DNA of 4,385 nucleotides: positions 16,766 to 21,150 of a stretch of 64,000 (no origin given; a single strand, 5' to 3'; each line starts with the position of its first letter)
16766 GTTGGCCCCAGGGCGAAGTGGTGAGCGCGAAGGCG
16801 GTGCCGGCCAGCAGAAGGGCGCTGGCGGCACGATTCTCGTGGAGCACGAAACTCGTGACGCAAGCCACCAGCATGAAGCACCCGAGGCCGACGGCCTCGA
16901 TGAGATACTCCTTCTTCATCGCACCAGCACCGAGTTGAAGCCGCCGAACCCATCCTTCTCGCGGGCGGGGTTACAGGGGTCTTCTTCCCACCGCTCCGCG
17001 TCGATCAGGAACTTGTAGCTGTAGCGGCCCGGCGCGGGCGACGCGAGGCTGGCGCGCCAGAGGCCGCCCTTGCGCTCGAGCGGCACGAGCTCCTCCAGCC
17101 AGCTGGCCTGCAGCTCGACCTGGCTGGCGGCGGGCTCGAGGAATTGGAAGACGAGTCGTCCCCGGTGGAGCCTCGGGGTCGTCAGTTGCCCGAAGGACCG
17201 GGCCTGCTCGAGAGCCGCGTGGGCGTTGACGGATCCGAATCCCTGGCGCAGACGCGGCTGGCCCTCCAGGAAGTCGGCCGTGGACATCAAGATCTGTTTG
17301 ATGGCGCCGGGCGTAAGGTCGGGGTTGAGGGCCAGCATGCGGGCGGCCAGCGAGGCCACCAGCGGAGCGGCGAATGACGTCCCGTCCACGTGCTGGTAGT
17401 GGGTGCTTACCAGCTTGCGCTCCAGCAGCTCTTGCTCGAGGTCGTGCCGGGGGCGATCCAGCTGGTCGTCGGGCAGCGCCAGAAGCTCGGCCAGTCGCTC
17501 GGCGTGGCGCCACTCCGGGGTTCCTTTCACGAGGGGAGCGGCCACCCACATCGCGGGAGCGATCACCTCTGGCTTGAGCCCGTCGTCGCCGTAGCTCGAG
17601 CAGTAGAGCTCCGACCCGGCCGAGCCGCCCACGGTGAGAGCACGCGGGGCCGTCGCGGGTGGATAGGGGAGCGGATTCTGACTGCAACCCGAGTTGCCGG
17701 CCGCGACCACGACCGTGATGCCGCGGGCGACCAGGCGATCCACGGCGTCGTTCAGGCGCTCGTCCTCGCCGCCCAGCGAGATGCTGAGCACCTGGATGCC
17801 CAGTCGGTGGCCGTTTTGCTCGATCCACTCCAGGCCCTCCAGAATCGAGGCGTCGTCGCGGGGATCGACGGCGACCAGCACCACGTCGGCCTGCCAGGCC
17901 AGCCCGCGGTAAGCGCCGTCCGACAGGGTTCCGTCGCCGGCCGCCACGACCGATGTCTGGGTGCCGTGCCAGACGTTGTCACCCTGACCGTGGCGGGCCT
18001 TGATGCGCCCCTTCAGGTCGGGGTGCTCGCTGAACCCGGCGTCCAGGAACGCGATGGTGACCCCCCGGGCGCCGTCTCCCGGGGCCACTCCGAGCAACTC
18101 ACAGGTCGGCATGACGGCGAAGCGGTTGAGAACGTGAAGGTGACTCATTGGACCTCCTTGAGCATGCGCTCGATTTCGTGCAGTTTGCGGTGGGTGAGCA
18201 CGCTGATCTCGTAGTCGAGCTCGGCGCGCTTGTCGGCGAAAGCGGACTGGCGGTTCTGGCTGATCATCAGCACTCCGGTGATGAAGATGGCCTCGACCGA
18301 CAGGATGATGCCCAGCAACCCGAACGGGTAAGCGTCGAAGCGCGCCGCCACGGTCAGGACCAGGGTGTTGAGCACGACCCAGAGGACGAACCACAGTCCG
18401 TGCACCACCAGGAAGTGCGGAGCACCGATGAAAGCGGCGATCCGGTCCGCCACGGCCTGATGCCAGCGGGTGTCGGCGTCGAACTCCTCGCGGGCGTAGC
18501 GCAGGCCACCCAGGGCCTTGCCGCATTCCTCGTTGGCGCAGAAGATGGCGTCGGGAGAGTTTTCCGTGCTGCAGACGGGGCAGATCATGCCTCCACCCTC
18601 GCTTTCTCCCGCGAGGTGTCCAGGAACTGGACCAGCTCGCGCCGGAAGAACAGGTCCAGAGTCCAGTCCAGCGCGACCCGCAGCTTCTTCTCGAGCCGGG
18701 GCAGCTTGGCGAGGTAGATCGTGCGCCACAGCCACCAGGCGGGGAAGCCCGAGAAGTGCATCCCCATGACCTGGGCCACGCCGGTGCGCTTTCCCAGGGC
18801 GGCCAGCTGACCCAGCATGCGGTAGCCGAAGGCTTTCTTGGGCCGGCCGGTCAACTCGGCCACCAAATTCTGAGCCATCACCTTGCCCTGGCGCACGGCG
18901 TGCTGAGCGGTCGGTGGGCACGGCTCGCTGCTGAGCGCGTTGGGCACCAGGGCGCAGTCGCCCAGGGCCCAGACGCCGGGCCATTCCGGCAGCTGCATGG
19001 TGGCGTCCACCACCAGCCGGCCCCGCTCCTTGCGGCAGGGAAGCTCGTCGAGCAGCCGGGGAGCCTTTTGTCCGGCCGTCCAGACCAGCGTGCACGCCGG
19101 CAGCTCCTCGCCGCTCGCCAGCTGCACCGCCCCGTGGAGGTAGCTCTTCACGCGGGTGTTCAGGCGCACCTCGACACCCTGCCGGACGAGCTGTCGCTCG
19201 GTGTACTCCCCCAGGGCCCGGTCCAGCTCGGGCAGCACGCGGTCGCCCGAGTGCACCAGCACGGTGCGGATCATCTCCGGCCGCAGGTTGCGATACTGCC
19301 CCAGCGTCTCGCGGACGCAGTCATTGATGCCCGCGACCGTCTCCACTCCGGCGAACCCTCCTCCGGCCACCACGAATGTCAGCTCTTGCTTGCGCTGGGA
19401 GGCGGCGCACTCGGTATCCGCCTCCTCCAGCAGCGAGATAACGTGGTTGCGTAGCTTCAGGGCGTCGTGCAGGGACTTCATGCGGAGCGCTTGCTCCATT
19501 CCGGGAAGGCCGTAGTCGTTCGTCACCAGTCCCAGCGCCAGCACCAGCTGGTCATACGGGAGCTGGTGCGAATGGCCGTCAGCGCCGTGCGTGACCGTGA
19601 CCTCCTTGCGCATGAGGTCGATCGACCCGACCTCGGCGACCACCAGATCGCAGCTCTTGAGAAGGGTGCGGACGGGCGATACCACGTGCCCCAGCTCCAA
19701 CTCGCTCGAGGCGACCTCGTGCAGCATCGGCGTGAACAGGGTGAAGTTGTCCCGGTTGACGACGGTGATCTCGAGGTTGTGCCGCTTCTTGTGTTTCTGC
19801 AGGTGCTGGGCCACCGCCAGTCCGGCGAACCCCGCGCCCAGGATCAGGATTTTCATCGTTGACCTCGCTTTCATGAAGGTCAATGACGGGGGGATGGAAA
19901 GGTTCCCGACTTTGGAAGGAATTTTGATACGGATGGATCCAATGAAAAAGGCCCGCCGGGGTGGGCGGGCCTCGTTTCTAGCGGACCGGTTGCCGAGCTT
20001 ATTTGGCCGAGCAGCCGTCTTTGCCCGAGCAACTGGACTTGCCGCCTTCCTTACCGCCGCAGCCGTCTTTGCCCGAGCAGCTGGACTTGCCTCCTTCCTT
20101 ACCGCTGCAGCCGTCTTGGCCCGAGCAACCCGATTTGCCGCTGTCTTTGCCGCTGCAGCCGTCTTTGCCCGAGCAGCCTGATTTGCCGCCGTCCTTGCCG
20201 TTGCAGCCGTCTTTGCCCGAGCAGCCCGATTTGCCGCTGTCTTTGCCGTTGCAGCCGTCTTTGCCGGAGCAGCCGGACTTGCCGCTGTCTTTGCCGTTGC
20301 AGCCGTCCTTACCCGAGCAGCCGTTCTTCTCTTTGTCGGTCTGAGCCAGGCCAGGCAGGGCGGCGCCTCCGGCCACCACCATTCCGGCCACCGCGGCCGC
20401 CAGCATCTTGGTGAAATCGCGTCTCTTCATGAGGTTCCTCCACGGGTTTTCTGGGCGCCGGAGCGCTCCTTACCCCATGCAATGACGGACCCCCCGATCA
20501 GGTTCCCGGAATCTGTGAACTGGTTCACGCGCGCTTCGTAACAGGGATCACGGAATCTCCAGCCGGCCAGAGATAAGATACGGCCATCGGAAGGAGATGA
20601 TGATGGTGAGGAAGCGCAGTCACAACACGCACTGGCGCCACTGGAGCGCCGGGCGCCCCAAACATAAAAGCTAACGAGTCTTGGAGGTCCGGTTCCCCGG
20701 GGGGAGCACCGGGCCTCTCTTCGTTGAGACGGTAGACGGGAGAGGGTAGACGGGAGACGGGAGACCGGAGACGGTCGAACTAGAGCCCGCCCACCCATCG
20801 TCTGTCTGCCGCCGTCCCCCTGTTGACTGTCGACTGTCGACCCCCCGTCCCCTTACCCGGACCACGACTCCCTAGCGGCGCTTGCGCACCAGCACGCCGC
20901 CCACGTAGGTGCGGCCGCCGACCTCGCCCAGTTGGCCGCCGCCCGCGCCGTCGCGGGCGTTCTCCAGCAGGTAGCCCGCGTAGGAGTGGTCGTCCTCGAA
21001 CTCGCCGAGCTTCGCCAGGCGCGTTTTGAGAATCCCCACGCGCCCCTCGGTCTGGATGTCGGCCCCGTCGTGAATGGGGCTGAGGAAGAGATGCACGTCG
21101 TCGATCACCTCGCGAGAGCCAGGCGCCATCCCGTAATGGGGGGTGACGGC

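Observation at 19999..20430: TAT-exported protein consisting of seven 16-aa Cys2 repeats (metallothionein-like periplasmic protein?)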

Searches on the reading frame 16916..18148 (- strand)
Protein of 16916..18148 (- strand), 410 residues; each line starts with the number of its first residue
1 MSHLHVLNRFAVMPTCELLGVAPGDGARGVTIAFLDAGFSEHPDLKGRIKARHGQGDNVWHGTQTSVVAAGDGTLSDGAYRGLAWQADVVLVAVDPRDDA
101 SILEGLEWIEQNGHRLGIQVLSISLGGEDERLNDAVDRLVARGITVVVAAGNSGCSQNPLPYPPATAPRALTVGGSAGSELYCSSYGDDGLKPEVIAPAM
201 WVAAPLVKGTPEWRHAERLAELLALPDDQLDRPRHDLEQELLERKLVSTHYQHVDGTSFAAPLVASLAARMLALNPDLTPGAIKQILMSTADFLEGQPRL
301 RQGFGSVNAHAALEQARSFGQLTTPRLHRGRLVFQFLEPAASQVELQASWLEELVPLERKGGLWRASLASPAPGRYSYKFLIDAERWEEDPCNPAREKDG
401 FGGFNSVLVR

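Call 85: search_protein_families(library=ncbifam, proteins=[window:16916-18148:-], max_evalue=0.001)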
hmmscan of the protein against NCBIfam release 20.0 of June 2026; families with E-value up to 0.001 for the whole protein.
window:16916-18148:- (410 aa): 4 families
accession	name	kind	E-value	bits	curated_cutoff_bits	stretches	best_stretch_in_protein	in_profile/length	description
TIGR03921.1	T7SS_mycosin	equivalog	1.4e-24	86.9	278.75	1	28-317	13-289/353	type VII secretion-associated serine protease mycosin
NF033595.1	denti_PrtP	equivalog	2.1e-10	39.9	300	1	134-315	357-504/606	dentilisin complex serine proteinase subunit PrtP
TIGR03895.1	protease_PatA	subfamily_domain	1e-07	31.1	421.05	0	127-198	73-143/606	PatA/PatG family cyanobactin maturation protease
NF049966.1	QH_SP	equivalog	1.9e-06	27.4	165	0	100-175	74-142/219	subtilisin-like serine protease QhpE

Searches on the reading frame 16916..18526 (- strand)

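Call 8: search_protein_families(library=pfam, proteins=[window:16916-18526:-])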
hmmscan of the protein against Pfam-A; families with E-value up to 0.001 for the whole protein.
window:16916-18526:- (536 aa): 1 family
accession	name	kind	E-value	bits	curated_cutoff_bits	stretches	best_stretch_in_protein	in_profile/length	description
PF00082.27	Peptidase_S8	-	8.5e-33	114.3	21.8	1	154-431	2-288/288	Subtilase family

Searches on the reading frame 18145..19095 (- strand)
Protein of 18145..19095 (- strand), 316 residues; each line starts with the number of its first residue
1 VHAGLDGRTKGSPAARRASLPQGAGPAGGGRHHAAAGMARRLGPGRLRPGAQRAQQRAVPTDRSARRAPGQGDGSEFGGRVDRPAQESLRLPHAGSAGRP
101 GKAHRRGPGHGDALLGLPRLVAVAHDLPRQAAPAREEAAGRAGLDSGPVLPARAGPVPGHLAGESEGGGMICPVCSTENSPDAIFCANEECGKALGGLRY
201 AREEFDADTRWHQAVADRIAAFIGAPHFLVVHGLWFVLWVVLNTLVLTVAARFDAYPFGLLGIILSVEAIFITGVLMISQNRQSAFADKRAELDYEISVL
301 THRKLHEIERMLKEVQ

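Call 8: search_protein_families(library=pfam, proteins=[window:18145-19095:-])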
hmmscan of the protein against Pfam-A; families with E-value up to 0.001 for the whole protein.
window:18145-19095:- (316 aa): 1 family
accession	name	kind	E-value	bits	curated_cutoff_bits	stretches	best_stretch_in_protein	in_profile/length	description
PF06210.16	DUF1003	-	3.9e-24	85.3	27.4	1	224-315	2-92/103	Protein of unknown function (DUF1003)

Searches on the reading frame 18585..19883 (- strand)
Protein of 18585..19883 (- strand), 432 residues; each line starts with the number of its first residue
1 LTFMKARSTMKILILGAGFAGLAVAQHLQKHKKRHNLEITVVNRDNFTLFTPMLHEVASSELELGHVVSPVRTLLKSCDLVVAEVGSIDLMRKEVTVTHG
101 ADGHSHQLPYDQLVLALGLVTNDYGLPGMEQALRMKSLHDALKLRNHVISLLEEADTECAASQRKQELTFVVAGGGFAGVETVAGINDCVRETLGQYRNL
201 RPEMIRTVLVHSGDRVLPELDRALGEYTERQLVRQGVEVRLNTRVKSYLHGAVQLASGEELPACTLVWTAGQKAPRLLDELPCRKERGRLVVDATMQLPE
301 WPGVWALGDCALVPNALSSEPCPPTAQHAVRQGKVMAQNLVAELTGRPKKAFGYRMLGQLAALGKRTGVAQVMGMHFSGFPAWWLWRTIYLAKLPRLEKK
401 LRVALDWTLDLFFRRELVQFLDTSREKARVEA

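Call 8: search_protein_families(library=pfam, proteins=[window:18585-19883:-])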
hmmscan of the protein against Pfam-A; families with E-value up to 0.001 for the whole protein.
window:18585-19883:- (432 aa): 7 families
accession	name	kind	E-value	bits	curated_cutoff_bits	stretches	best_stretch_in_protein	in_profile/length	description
PF07992.20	Pyr_redox_2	-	6.6e-44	150.9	26.1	1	10-333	1-291/291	Pyridine nucleotide-disulphide oxidoreductase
PF00070.33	Pyr_redox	-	5.1e-11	43.4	22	1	170-249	2-67/82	Pyridine nucleotide-disulphide oxidoreductase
PF22366.1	NDH2_C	-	3.1e-09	37.3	27.7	1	357-415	2-61/62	NDH2 C-terminal domain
PF01266.30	DAO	-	4.8e-08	33.4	27.9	0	11-45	1-31/353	FAD dependent oxidoreductase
PF13454.12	NAD_binding_9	-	0.00014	22.3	21.8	1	14-47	2-35/155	FAD-NAD(P)-binding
PF13450.12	NAD_binding_8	-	0.00068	20.3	21.9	0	14-44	1-27/68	NAD(P)-binding Rossmann-like domain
PF01488.26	Shikimate_DH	-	0.00072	20.1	24.3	0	8-91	11-89/138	Shikimate / quinate 5-dehydrogenase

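Call 85: search_protein_families(library=ncbifam, proteins=[window:18585-19865:-], max_evalue=0.001)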
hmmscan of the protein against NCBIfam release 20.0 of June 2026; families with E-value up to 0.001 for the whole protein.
window:18585-19865:- (426 aa): 17 families
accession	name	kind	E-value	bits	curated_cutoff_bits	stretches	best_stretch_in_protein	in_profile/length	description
TIGR03169.1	Nterm_to_SelD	hypoth_equivalog_domain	4.2e-34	118.5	310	1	6-381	2-354/365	pyridine nucleotide-disulfide oxidoreductase family protein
TIGR04369.1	fusion_not_SelD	hypoth_equivalog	1.8e-22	79.3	700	1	20-348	14-290/701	oxidoreductase/SelD-related fusion protein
NF049943.1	SQR_III_seleno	exception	1.1e-15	57.4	525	1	5-134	2-126/406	type III sulfide quinone reductase, selenoprotein subtype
TIGR03385.1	CoA_CoA_reduc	equivalog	2e-15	56.5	578.8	1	5-335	1-314/439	CoA-disulfide reductase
NF007123.0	PRK09564.1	equivalog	3.6e-13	49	458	1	4-336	1-316/444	CoA-disulfide reductase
NF046103.1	NOXase_Strep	equivalog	5.7e-13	48.6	600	1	5-335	1-312/442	H2O-forming NADH oxidase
NF045765.1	PhenlGlyoxDHPadH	equivalog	2.2e-09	36.7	475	1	207-337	175-310/416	NADH-dependent phenylglyoxylate dehydrogenase subunit epsilon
NF003437.0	PRK04965.1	equivalog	1.5e-08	34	392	1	5-307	4-277/378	NADH:flavorubredoxin reductase NorW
TIGR02374.1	nitri_red_nirB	equivalog_domain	1.2e-07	30.6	578.35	1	7-309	2-282/794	nitrite reductase large subunit NirB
TIGR01350.1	lipoamide_DH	equivalog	3.4e-07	29.3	408.8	1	58-337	88-332/461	dihydrolipoyl dehydrogenase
NF042949.2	3PPDioc_HcaD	equivalog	6.1e-07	28.5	450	1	5-336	3-307/386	3-phenylpropionate/cinnamic acid dioxygenase ferredoxin--NAD(+) reductase subunit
NF009410.0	PRK12771.1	subfamily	1.5e-06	27.1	516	0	251-341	365-448/566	NAD(P)-binding protein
TIGR02053.1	MerA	equivalog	4.5e-06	25.9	454.45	1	199-336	191-330/465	mercury(II) reductase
NF003585.0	PRK05249.1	equivalog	6.9e-06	24.9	465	1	200-340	201-339/464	Si-specific NAD(P)(+) transhydrogenase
NF004943.0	PRK06292.2-1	equivalog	6.2e-05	21.9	432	0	163-305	173-308/456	dihydrolipoyl dehydrogenase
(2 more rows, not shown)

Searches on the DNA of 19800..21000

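Call 55: search_rna_families(source=window, start=19800, end=21000, threshold=evalue, max_evalue=1)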
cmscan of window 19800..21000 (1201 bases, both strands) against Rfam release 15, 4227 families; matches with E-value up to 1: 2.
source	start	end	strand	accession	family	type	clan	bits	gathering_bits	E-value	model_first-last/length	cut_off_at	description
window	19927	20034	-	RF02621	BSnc120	Gene; sRNA;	-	19.1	114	0.33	1-88/88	no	Brucella sRNA 120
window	20088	20179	-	RF00036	RRE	Cis-reg;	-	13.1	104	0.28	1-337/337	no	HIV Rev response element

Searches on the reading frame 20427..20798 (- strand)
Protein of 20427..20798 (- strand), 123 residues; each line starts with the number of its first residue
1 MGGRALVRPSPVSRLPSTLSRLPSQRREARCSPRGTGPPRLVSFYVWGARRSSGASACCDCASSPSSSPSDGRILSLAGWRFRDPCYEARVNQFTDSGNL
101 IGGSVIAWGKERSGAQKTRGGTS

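Call 42: search_protein_families(library=pfam, proteins=[window:20427-20798:-], max_evalue=0.01)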
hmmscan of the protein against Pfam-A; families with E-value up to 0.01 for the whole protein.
window:20427-20798:- (123 aa): 0 families
